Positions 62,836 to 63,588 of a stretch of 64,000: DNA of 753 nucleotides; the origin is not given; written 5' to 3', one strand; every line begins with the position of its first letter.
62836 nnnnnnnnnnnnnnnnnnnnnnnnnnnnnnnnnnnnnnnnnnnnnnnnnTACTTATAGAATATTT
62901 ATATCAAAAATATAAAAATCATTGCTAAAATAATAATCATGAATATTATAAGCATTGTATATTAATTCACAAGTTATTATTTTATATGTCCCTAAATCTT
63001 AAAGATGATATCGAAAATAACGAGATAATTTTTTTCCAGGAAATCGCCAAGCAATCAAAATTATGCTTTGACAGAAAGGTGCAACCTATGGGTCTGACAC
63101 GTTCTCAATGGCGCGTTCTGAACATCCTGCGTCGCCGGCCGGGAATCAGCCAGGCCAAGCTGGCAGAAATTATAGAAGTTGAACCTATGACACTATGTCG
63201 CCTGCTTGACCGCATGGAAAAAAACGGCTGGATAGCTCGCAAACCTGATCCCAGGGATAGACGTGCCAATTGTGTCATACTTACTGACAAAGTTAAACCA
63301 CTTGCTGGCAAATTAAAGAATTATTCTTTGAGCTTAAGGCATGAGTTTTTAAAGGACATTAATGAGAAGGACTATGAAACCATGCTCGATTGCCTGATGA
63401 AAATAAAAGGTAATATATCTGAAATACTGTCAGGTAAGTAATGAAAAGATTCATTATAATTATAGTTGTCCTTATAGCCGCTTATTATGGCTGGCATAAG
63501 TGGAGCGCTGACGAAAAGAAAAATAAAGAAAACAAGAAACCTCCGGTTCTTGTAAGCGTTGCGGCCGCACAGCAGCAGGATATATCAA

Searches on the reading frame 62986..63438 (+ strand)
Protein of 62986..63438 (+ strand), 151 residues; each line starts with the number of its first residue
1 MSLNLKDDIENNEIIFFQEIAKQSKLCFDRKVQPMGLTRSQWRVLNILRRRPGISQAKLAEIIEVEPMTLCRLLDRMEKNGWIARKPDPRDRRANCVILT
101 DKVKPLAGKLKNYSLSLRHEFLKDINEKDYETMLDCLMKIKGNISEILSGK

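Call 52: search_protein_families(library=pfam, proteins=[window:62986-63438:+], max_evalue=0.00001)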
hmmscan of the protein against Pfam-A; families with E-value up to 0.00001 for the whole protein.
window:62986-63438:+ (151 aa): 4 families
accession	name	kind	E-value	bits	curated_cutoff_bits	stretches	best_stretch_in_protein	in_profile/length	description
PF01047.28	MarR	-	1.6e-19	70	24.6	1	37-93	1-57/59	MarR family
PF12802.13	MarR_2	-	4.6e-16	59.2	27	1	36-94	2-61/61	MarR family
PF13463.12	HTH_27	-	4e-10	40.2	22.2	1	37-102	1-67/68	Winged helix DNA-binding domain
PF13412.12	HTH_24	-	3.6e-08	33.3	21.9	1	38-83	2-47/48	Winged helix-turn-helix DNA-binding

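Call 65: find_encoding_contigs(protein=window:62986-63438:+, flank=10000, max_places=3)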
Protein window:62986-63438:+ (151 aa): 1 contig read that carries it; 1 place shown.
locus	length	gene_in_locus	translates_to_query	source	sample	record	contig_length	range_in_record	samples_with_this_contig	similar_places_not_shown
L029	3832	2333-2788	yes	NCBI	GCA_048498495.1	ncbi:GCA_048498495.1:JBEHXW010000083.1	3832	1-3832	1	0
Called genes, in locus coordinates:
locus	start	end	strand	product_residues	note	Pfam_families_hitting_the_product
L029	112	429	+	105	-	PF13405:EF-hand_6 (faint), PF13499:EF-hand_7 (faint), PF00036:EF-hand_1 (weak), PF13202:EF-hand_5 (weak)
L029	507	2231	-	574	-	PF02321:OEP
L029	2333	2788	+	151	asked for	PF01047:MarR, PF12802:MarR_2, PF13412:HTH_24, PF13463:HTH_27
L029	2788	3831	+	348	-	?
